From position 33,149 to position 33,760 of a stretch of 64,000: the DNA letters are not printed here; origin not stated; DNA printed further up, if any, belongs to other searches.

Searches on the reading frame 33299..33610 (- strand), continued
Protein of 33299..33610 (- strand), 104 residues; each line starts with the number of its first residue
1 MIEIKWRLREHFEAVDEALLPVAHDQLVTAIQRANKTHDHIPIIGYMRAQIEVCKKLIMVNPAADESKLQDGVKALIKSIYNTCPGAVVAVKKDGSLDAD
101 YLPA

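Call 49: fold_search(model_id=the predicted structure, library=pdb)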
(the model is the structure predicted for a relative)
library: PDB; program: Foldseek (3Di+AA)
matches with E <= 10: 60; with E <= 0.001: 0
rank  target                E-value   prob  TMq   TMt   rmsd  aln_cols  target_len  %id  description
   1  2y3b                  2.4e+00  0.11  0.30  0.29  15.8       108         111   13  Co-bound form of Cupriavidus metallidurans CH34 CnrXs (released 2011-03-30)
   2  8gaq_A                2.7e+00  0.07  0.24  0.19  15.6       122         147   20  C5HR2_4r: Extendable repeat protein pentamer (released 2023-08-30)
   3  5fu6_A                2.9e+00  0.08  0.27  0.10   9.6       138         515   13  NOT module of the human CCR4-NOT complex (Crystallization mutant) (released 2016-03-23)
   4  2y39                  3.0e+00  0.08  0.27  0.27  17.2       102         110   16  Ni-bound form of Cupriavidus metallidurans CH34 CnrXs (released 2011-03-30)
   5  5fu6_D                3.4e+00  0.09  0.28  0.09   9.8       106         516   16  NOT module of the human CCR4-NOT complex (Crystallization mutant) (released 2016-03-23)
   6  8hhl_A                3.4e+00  0.08  0.29  0.07  14.5        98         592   17  Cryo-EM structure of the Cas12m2-crRNA-target DNA full R-loop complex (released 2023-04-12)
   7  8gac                  3.6e+00  0.11  0.27  0.27  11.7        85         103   16  Crystal structure of a high affinity CTLA-4 binder (released 2024-08-21)
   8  8hbh_A                3.6e+00  0.06  0.22  0.06  15.0        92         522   11  Structure of human soluble guanylate cyclase in the NO-activated state at 3.1 angstrom (released 2023-04-19)
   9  6gwu_D                4.4e+00  0.09  0.20  0.13   8.6        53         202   21  Carbonic anhydrase CaNce103p from Candida albicans (released 2018-11-07)
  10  3zg1_D                4.4e+00  0.07  0.27  0.27  17.9        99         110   14  NI-BOUND FORM OF M123A MUTANT OF CUPRIAVIDUS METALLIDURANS CH34 CNRXS (released 2013-10-23)
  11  9tav_B                4.9e+00  0.06  0.25  0.23  11.7       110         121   16  De novo photoenzyme photoABLE2 in complex with substrate (released 2026-03-25)
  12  4kyi_E                5.2e+00  0.11  0.40  0.11   6.7        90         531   19  Crystal structure of the phospholipase VipD from Legionella pneumophila in complex with the human GTPase Rab5 (released 2014-08-13)
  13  6gwu_A                5.2e+00  0.08  0.20  0.13   8.6        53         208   21  Carbonic anhydrase CaNce103p from Candida albicans (released 2018-11-07)
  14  4po2_A                5.2e+00  0.07  0.26  0.14  11.6        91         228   11  Crystal Structure of the Stress-Inducible Human Heat Shock Protein HSP70 Substrate-Binding Domain in Complex with Pept (released 2014-08-20)
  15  9a4a_A                5.2e+00  0.06  0.25  0.27   9.2        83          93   13  Model of YLAN-FUR by crosslinking MS and deep learning (released 2024-09-18)
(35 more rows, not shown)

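Call 59: fold_search(model_id=the predicted structure, library=viral)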
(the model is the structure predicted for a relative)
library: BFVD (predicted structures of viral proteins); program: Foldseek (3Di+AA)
matches with E <= 10: 79; with E <= 0.001: 0
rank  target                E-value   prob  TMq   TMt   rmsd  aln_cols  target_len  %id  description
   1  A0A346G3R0            1.1e+00  0.07  0.19  0.17  13.4       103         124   17  (no name in the UniProt tables at hand)
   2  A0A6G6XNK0            1.7e+00  0.47  0.52  0.44   5.3       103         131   18  (no name in the UniProt tables at hand)
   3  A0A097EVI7            2.3e+00  0.10  0.27  0.22  14.1        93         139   17  (no name in the UniProt tables at hand)
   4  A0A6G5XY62            2.4e+00  0.07  0.29  0.17  13.6       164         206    9  (no name in the UniProt tables at hand)
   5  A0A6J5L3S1            2.5e+00  0.09  0.25  0.25  11.2       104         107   14  Uncharacterized protein [uncultured Caudovirales phage]
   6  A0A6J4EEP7            2.5e+00  0.08  0.27  0.24  19.2       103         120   13  Uncharacterized protein [Escherichia phage EK010]
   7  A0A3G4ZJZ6            2.8e+00  0.15  0.39  0.35   8.5       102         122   13  Uncharacterized protein [Terrestrivirus sp.]
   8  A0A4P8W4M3            3.0e+00  0.12  0.28  0.34  10.2        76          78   14  (no name in the UniProt tables at hand)
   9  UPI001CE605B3         3.1e+00  0.04  0.19  0.17  12.6       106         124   14  (no name look-up for this kind of identifier)
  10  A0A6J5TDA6            3.3e+00  0.23  0.41  0.47   4.9        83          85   18  Uncharacterized protein [uncultured Caudovirales phage]
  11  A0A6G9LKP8            3.3e+00  0.11  0.35  0.30  18.8        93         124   17  Uncharacterized protein [Enterococcus phage nattely]
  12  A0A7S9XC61            3.7e+00  0.09  0.29  0.31  10.9        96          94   17  (no name in the UniProt tables at hand)
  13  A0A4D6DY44            3.7e+00  0.06  0.25  0.12  16.1       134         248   15  Uncharacterized protein [Edwardsiella phage pEt-SU]
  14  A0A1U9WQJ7            3.9e+00  0.10  0.30  0.36   9.3        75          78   13  Uncharacterized protein [Geobacillus phage TP-84]
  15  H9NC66                4.1e+00  0.12  0.37  0.36   6.8       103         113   11  (no name in the UniProt tables at hand)
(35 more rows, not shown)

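Call 61: find_related_loci(query=A1, collection=viral_contigs, flank=5000)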
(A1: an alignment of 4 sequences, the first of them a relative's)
Query A1 (104 aa) in viral_contigs; peptide patterns used: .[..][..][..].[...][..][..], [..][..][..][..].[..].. (x = any residue, [..] = any of these).
250 stretches matched a pattern, but none encodes a relative of the query by tblastn (E <= 1e-3).

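Call 74: search_protein_families(library=padloc, alignment_id=A2, max_evalue=1)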
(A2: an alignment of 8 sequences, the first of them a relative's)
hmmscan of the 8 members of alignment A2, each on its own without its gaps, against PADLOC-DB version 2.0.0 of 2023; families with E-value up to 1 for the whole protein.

A. member 1, P0001 (104 aa): 0 families

B. families by the number of members that match (of 8 scanned): 1 family
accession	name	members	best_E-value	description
PDLC02097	Cas5b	1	0.0022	-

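Call 75: search_protein_families(library=phrogs, alignment_id=A2, max_evalue=1)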
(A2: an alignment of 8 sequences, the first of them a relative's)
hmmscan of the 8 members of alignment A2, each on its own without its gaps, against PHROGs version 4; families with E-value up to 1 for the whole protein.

A. member 1, P0001 (104 aa): 3 families
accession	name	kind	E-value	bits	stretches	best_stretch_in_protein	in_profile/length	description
phrog_28137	-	unknown function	0.11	13.3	1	45-95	109-157/161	-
phrog_20501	-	unknown function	0.13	13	1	25-81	95-153/193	-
phrog_37280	-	unknown function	0.27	12.2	1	35-70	42-77/108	-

B. families by the number of members that match (of 8 scanned): 17 families
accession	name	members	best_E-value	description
phrog_28137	-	2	0.08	-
phrog_23573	-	2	0.097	-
phrog_14730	-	1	0.056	-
phrog_858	-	1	0.063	starvation-inducible transcriptional regulator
phrog_36451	-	1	0.068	-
phrog_36868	-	1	0.071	-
phrog_27375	-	1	0.096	-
phrog_552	-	1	0.096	-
phrog_20501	-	1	0.13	-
phrog_361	-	1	0.14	terminase small subunit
phrog_8106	-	1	0.14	-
phrog_2044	-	1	0.16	RNA polymerase beta subunit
phrog_20605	-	1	0.18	-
phrog_26626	-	1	0.25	-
phrog_37280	-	1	0.27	-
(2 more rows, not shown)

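Call 83: search_dna_similar(query=P0005, collection=phages, mode=protein, max_evalue=1, max_rows=5)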
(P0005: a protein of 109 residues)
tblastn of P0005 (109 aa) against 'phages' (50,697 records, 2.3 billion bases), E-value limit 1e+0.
No match.

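Call 84: search_solved_structures(query=A2, max_evalue=10)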
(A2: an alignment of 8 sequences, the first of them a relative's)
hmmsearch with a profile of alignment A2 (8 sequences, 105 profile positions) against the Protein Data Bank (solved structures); distinct sequences matched with E-value up to 10: 20.
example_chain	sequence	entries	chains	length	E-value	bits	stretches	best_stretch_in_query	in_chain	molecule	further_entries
7bqq_A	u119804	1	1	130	0.13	15.9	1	47-90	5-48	Gogy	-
8fit_A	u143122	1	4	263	0.22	15.2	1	25-81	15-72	cs074A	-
6nyk_A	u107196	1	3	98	0.22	15.1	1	8-93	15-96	Design construct XAX_GGDQ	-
8gkv_A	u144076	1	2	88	0.33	14.6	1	22-79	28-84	Anti-adapter protein IraP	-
5apu_A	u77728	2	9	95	0.35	14.5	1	45-84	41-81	GENERAL CONTROL PROTEIN GCN4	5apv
6nye_A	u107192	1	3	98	0.47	14.1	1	8-93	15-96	Design construct XAX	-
8vip_A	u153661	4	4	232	0.48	14.1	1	12-48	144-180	FATTY ACID KINASE A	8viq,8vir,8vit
7rm7_A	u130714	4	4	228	0.49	14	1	12-48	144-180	Fatty Acid Kinase A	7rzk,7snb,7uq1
6nyi_A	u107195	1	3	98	0.54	13.9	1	8-81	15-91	Design construct XXA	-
5apt_A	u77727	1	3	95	0.68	13.6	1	45-84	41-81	GENERAL CONTROL PROTEIN GCN4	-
6nz1_A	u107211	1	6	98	0.72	13.5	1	8-81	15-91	Design construct XXA_GVDQ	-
1j77_A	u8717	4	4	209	0.96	13.1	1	39-92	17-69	HemO | Heme oxygenase 1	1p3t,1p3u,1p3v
6nz3_A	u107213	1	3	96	1.2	12.7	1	8-79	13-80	Design construct XAA_GGHN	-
6o0i_A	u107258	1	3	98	1.5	12.5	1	9-79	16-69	Design construct XAA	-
7uni_A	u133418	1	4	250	1.9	12.2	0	26-79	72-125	SP2-ZnPPaM designed chlorophyll dimer protein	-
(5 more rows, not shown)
